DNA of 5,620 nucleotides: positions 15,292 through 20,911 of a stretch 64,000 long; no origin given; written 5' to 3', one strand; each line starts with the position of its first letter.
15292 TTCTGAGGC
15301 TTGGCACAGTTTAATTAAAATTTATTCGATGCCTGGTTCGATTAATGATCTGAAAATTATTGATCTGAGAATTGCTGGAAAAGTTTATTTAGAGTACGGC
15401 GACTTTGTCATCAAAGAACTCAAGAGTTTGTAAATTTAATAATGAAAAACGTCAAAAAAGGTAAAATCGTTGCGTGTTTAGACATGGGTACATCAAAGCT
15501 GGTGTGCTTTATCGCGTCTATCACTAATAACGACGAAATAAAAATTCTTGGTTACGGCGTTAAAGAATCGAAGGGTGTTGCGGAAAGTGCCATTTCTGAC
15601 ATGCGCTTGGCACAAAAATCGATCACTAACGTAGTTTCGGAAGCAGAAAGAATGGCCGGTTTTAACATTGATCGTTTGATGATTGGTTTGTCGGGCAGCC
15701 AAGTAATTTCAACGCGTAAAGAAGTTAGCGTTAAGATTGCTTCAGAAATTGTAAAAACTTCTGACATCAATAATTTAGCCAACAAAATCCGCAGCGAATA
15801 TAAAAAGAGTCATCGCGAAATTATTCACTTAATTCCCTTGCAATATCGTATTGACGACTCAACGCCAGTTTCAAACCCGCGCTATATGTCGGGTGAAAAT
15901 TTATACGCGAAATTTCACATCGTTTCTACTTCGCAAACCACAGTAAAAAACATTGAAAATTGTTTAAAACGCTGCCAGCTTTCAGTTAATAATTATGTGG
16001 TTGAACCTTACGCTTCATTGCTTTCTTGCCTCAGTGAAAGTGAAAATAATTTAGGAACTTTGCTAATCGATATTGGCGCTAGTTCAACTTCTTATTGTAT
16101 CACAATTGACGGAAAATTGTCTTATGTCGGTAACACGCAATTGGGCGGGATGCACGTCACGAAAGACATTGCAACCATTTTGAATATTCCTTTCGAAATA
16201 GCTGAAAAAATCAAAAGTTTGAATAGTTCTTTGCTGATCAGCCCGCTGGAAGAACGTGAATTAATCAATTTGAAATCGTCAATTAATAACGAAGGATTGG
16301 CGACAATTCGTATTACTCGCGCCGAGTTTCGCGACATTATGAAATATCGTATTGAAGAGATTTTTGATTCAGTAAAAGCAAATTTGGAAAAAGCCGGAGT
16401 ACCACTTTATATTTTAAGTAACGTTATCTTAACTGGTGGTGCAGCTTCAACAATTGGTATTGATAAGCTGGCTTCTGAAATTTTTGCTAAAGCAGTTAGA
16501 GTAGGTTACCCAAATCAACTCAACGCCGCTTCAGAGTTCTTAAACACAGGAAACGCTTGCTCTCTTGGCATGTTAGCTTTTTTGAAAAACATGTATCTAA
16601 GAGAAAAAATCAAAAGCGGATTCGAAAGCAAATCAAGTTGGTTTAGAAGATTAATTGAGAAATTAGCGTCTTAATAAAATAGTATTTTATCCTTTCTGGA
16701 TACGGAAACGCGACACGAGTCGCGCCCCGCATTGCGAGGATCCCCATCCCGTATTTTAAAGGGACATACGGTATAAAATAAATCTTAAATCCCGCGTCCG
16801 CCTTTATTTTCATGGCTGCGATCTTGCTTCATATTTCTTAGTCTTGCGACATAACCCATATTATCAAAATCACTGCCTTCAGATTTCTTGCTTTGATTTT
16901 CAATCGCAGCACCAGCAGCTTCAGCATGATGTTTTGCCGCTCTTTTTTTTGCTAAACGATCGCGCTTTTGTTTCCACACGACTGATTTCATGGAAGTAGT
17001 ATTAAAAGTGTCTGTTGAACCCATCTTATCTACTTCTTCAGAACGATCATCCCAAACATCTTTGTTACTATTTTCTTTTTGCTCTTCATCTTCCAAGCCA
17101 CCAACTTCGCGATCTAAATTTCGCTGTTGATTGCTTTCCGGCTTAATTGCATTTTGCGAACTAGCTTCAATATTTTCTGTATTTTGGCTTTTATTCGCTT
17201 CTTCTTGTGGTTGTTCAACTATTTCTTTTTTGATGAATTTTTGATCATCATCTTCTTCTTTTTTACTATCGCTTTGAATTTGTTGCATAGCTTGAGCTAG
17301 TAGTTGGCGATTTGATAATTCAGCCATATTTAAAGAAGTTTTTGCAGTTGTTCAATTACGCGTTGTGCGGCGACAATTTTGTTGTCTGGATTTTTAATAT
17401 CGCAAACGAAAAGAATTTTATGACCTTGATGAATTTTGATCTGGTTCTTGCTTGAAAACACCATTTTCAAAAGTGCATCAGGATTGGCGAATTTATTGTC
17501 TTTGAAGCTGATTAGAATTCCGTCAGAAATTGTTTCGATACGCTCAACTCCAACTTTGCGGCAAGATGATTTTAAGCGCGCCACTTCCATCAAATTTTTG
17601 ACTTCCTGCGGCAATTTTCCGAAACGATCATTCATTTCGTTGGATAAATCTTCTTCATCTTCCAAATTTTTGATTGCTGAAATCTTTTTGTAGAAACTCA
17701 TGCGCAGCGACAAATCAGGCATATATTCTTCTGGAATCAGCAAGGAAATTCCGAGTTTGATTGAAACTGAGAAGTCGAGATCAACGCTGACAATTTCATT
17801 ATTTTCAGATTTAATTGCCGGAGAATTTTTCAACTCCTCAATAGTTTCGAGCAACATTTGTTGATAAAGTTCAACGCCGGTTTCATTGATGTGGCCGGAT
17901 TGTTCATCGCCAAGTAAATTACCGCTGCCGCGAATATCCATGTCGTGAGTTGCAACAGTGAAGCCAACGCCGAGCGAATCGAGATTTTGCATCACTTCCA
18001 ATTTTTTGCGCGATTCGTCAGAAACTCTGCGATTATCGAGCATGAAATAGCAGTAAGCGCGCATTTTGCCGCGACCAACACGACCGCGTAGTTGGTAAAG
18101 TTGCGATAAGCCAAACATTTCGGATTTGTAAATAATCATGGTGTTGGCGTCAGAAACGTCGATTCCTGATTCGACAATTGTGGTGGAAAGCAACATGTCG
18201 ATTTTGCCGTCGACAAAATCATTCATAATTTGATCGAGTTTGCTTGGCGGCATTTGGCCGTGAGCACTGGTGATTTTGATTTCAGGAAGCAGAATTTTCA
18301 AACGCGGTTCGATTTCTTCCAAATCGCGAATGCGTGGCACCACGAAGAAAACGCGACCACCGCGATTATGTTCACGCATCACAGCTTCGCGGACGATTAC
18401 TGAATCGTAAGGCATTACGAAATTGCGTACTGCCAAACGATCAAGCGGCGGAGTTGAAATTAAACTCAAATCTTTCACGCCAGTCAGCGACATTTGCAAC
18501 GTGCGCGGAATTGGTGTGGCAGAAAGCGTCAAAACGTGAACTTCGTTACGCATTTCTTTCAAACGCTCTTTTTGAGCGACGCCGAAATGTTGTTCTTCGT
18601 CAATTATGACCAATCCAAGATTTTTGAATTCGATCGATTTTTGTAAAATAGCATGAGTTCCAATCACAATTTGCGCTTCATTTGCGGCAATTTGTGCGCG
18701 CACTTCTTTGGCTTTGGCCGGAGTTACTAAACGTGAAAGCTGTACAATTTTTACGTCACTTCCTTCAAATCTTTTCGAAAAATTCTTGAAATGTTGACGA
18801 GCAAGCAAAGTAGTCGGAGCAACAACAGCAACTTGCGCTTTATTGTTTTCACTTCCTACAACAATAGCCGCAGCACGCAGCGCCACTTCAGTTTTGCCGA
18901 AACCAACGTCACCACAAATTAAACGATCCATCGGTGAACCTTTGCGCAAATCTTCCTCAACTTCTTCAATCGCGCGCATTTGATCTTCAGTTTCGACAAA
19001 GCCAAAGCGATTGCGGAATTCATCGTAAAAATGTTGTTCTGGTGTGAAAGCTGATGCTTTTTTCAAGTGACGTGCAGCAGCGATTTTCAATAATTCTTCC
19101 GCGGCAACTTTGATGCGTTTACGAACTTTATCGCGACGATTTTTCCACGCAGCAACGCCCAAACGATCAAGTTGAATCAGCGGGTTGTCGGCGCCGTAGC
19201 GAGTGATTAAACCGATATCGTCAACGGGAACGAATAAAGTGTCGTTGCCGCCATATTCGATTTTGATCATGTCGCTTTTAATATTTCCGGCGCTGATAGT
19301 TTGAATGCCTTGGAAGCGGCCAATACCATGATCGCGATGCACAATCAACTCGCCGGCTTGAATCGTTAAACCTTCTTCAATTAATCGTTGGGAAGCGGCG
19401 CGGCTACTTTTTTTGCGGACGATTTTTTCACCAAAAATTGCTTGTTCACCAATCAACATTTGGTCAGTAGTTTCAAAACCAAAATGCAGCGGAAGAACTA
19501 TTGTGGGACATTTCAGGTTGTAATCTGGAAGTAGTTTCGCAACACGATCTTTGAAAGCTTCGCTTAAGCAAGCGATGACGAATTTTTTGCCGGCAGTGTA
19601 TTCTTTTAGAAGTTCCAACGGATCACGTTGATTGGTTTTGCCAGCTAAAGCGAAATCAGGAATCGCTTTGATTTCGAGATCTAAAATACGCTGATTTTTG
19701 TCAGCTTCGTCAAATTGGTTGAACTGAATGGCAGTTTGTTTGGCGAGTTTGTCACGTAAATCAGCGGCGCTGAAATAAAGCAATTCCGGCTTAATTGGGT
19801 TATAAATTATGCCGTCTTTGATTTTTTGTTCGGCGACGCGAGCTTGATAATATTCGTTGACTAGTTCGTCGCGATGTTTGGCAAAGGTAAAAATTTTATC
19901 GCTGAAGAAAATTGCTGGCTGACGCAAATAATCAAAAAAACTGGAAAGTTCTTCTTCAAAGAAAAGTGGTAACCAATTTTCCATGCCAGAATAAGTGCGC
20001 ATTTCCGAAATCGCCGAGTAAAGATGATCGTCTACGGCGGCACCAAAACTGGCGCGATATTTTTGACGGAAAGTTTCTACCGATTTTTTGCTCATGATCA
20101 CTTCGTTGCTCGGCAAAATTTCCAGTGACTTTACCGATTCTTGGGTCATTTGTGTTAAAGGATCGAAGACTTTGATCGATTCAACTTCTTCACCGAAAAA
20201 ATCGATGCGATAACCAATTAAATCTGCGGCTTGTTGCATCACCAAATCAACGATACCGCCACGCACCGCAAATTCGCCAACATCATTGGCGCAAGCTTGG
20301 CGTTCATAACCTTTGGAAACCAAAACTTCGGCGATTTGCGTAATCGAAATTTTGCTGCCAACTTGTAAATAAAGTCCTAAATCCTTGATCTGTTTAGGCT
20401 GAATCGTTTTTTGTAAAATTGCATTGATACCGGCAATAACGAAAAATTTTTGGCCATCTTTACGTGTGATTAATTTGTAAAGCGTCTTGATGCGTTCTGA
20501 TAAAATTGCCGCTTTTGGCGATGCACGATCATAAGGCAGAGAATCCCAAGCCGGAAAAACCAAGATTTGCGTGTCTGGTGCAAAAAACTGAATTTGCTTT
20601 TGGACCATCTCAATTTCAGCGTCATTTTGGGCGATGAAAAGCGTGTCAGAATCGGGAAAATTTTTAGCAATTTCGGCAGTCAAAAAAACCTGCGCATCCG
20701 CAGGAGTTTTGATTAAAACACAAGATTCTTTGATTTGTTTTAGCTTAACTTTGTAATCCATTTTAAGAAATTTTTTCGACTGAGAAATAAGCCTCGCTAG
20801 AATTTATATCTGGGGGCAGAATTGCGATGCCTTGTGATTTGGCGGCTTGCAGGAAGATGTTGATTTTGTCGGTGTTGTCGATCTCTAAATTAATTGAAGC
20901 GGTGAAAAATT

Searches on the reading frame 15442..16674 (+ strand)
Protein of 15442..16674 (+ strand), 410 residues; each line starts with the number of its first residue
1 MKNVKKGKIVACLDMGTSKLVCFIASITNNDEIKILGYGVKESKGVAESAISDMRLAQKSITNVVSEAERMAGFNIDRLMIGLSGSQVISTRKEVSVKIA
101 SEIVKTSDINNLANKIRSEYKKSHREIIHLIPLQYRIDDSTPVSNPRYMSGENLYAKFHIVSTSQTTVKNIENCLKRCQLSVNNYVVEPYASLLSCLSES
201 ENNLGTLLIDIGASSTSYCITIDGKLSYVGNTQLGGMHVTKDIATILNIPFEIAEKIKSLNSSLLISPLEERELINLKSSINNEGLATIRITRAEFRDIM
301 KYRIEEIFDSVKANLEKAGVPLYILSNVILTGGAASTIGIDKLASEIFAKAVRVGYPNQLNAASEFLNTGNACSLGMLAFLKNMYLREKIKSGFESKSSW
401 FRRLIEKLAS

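Call 66: search_protein_families(library=ncbifam, proteins=[window:15442-16674:+], max_evalue=0.00001)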
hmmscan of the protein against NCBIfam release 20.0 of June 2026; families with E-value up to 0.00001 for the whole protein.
window:15442-16674:+ (410 aa): 9 families
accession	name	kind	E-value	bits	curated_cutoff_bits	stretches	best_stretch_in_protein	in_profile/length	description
TIGR01174.1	ftsA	equivalog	1.7e-95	320.2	175.85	1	10-378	2-369/371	cell division protein FtsA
NF007009.0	PRK09472.1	equivalog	8.8e-52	176.6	409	1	4-406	4-414/420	cell division protein FtsA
TIGR01175.1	pilM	subfamily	1.4e-09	37.5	133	1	173-351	150-309/348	type IV pilus assembly protein PilM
NF045748.1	MPN316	equivalog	8.5e-09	35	500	1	47-316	45-312/424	MPN316 family protein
NF011660.0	PRK15080.1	equivalog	1.6e-08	34.1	182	1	163-260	105-197/277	ethanolamine utilization protein EutJ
NF010539.0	PRK13927.1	subfamily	7.1e-07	28.4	293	1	186-349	133-305/339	rod shape-determining protein MreB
TIGR02529.1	EutJ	subfamily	8.5e-07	28.7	152.1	0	164-259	73-163/239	ethanolamine utilization protein EutJ family protein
NF045709.1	Amuc_1101_fam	equivalog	3.3e-06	26.2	650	1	200-259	174-232/608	Amuc_1101 family PilM-like pilus complex protein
TIGR01991.1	HscA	equivalog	5.4e-06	25.2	708.55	0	227-352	210-341/600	Fe-S protein assembly chaperone HscA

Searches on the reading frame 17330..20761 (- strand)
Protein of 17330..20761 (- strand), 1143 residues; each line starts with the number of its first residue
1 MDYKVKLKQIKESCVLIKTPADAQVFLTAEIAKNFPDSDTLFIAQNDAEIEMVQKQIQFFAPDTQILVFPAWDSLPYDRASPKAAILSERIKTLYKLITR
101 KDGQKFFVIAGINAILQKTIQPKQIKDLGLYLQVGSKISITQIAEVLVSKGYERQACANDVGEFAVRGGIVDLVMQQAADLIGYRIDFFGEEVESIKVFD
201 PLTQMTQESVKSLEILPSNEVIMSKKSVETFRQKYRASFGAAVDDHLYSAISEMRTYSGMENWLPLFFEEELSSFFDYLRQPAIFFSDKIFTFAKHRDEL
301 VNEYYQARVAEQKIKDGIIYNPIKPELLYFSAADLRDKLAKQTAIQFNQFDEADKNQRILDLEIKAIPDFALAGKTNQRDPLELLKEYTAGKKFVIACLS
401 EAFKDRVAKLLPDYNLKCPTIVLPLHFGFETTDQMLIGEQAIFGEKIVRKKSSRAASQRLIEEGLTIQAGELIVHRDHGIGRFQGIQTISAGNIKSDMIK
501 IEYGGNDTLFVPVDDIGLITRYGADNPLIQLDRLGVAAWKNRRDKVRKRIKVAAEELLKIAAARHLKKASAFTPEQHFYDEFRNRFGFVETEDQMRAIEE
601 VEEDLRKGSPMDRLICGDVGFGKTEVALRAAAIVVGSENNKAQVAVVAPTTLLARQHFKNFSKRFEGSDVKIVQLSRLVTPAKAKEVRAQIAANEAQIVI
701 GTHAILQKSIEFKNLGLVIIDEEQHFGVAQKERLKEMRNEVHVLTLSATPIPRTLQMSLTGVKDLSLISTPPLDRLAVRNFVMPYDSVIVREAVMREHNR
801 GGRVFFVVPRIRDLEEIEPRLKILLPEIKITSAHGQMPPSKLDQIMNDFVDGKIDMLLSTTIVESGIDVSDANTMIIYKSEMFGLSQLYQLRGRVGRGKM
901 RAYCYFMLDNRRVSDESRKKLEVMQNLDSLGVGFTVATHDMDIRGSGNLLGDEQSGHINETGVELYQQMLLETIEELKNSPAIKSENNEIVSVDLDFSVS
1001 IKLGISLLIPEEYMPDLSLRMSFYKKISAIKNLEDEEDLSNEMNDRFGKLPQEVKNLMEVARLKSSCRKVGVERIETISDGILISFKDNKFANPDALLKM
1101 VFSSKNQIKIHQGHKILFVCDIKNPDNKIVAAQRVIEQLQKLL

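Call 68: search_protein_families(library=pfam, proteins=[window:17330-20761:-], max_evalue=1e-10)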
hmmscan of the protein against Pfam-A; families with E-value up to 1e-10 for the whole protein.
window:17330-20761:- (1143 aa): 6 families
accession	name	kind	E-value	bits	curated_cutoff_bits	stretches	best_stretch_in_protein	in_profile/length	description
PF03461.20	TRCF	-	2.3e-28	98.8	25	1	1004-1095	2-93/95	TRCF domain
PF00270.35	DEAD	-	5.1e-27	95.1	26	1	591-756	1-165/167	DEAD/DEAH box helicase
PF00271.37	Helicase_C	-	1e-22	80.9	23.5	1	794-898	10-109/110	Helicase conserved C-terminal domain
PF17757.6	UvrB_inter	-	1.2e-21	77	22.9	1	130-220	1-90/91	UvrB interaction domain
PF02559.22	CarD_TRCF_RID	-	4.9e-17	62.2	23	1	468-522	2-56/57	CarD-like/TRCF RID domain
PF04851.21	ResIII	-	1.4e-12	48.3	22.5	1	592-750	6-162/164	Type III restriction enzyme, res subunit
